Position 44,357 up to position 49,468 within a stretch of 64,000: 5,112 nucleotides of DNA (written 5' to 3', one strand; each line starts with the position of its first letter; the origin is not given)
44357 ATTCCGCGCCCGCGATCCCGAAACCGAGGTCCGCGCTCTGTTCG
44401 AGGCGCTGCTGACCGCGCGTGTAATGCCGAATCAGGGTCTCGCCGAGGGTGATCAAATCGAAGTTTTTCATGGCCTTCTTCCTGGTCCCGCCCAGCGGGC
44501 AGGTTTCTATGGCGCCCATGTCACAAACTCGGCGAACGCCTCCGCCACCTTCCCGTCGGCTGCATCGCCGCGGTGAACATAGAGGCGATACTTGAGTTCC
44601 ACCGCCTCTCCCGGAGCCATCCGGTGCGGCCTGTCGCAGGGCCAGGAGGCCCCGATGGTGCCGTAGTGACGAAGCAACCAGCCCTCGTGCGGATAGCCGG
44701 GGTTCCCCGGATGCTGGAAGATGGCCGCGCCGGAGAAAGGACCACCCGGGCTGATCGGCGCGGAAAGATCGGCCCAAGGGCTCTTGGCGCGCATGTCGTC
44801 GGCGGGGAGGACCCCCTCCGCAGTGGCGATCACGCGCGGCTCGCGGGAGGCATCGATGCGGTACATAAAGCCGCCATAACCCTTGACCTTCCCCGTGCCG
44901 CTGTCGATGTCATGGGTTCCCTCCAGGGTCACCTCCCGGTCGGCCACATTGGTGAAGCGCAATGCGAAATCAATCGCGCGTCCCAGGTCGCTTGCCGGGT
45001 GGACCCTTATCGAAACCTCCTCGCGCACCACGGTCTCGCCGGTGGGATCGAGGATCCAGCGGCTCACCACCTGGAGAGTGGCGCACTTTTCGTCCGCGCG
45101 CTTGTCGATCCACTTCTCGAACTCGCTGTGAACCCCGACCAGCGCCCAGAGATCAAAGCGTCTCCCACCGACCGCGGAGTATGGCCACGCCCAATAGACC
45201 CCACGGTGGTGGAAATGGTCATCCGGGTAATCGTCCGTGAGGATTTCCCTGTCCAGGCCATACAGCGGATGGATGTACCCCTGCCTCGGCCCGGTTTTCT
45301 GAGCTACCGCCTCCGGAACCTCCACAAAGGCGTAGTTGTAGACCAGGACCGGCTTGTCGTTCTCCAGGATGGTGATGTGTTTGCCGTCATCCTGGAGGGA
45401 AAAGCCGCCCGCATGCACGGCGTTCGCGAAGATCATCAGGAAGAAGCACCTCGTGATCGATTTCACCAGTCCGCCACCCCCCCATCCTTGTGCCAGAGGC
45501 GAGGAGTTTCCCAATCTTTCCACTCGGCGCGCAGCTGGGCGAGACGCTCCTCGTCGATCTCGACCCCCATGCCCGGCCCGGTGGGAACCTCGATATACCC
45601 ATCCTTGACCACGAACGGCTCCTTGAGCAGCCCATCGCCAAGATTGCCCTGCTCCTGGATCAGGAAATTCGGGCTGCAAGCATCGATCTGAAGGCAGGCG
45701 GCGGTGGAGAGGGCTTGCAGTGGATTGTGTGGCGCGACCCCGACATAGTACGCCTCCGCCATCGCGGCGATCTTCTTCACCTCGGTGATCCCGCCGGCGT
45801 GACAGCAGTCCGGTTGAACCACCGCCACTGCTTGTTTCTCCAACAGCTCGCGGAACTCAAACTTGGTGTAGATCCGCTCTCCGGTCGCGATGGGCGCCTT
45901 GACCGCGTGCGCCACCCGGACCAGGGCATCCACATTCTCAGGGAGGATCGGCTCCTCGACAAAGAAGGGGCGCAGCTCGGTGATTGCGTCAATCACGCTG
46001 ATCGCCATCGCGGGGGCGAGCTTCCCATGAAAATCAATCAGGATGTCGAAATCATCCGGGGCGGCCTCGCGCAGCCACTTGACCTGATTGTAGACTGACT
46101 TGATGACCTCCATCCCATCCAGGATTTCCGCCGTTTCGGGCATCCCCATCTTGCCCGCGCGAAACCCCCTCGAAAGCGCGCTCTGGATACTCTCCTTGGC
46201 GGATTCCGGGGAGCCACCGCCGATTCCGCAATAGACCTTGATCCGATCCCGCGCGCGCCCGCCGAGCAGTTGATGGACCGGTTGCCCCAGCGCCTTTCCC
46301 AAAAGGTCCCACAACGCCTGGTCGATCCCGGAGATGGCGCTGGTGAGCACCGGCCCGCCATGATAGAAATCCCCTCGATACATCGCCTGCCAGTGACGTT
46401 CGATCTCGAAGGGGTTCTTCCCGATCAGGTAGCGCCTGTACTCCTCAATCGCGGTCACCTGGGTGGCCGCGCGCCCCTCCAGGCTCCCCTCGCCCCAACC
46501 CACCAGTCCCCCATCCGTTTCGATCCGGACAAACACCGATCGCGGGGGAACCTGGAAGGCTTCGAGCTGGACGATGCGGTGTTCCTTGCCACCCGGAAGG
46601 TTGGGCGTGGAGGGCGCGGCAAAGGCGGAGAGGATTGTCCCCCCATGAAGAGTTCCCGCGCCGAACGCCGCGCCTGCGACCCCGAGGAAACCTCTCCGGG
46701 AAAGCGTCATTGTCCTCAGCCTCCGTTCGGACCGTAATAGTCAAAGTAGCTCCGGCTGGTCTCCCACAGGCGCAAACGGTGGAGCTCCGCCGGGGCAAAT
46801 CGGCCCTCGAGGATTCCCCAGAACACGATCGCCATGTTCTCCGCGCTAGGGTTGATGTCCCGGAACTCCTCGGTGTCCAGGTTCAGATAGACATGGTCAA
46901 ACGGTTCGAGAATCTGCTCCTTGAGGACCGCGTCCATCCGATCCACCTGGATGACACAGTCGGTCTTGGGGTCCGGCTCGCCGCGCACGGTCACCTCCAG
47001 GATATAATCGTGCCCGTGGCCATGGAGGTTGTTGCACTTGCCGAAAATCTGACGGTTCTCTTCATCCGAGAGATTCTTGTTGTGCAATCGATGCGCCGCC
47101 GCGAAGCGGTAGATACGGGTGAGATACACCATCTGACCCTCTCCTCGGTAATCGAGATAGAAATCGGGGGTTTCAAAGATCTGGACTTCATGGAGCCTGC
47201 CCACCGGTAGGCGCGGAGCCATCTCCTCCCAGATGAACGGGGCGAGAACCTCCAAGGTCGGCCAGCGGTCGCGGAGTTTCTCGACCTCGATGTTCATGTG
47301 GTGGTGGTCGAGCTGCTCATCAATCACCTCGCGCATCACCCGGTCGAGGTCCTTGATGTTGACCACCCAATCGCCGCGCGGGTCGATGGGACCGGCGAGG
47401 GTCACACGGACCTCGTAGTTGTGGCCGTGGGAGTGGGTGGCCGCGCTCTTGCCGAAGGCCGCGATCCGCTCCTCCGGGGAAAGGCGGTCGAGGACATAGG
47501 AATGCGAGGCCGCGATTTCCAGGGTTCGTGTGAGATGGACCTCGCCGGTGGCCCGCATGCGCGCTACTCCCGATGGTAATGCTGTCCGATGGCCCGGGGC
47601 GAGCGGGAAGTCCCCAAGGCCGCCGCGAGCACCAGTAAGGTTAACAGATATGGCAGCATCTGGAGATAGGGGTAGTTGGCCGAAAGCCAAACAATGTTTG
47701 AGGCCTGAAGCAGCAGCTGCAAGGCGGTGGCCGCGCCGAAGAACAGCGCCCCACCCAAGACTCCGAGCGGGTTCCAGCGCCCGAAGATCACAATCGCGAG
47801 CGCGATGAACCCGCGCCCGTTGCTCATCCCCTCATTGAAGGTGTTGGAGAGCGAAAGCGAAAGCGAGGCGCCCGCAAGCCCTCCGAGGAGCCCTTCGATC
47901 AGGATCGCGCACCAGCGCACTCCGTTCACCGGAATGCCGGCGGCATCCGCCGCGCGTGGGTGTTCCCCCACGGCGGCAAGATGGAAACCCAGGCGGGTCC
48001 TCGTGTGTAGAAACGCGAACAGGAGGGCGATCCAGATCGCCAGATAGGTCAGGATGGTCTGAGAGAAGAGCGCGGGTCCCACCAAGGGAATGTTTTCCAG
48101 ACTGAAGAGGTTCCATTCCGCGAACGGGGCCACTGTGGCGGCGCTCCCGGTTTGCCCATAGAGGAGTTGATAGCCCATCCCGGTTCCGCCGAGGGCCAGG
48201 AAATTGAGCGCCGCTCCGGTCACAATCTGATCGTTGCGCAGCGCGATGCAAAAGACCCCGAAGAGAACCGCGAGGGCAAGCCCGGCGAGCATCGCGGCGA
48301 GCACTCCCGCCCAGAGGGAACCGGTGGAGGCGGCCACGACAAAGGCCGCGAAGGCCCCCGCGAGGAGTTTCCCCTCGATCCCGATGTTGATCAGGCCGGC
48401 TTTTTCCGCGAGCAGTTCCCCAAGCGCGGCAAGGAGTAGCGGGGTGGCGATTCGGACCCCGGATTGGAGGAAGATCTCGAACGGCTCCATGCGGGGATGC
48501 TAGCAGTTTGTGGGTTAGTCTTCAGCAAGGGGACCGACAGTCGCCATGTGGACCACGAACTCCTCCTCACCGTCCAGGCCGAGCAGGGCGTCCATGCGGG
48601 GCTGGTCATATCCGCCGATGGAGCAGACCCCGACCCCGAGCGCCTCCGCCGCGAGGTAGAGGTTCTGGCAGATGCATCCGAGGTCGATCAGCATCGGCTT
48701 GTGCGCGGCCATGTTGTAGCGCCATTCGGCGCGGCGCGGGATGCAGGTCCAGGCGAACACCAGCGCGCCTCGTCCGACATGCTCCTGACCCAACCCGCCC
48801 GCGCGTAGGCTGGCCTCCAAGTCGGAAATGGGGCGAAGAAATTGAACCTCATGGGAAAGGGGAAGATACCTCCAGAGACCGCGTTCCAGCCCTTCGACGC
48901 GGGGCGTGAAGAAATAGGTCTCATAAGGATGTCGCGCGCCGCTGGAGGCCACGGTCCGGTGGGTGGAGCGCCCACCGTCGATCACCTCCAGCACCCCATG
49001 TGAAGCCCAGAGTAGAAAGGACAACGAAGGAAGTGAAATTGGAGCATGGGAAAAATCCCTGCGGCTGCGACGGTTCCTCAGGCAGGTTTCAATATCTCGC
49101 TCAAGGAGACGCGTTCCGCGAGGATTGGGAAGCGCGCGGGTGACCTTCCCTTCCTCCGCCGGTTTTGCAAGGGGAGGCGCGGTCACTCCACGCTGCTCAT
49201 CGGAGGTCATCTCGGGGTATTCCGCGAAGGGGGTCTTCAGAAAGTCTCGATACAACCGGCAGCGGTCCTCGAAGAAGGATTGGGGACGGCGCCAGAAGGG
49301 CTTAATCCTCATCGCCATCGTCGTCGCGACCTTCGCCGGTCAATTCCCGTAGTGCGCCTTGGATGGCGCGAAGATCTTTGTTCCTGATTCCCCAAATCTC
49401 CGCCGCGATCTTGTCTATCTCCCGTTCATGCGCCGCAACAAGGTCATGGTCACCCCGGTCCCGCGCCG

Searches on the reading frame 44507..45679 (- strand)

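Call 26: search_protein_families(library=pfam, proteins=[window:44507-45679:-], max_evalue=0.001)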
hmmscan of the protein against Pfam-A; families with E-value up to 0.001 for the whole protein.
window:44507-45679:- (390 aa): 1 family
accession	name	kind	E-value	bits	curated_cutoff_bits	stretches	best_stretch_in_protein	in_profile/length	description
PF14100.11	DUF6807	-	4.2e-48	164.7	27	1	103-382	3-269/270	Family of unknown function (DUF6807)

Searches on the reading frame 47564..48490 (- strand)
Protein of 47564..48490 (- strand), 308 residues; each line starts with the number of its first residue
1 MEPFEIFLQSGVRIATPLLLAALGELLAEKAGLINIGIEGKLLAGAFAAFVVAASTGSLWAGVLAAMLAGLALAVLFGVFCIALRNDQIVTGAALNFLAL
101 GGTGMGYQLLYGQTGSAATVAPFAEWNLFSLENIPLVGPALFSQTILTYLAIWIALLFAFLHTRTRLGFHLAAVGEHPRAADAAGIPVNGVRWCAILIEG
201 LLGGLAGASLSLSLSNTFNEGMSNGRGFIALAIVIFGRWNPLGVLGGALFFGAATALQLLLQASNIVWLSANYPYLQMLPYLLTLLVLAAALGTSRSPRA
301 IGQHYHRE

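Call 26: search_protein_families(library=pfam, proteins=[window:47564-48490:-], max_evalue=0.001)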
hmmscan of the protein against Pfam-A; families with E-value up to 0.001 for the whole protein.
window:47564-48490:- (308 aa): 1 family
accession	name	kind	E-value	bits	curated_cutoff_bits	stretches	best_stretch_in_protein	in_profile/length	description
PF02653.21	BPD_transp_2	-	2.6e-39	135.4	26.8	1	11-288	5-269/269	Branched-chain amino acid transport system / permease component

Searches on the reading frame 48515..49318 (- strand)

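Call 26: search_protein_families(library=pfam, proteins=[window:48515-49318:-], max_evalue=0.001)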
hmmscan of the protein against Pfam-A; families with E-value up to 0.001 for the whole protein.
window:48515-49318:- (267 aa): 1 family
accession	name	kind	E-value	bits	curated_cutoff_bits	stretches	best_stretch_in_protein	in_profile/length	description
PF00881.29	Nitroreductase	-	2.2e-20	74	23.5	1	80-259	1-164/167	Nitroreductase family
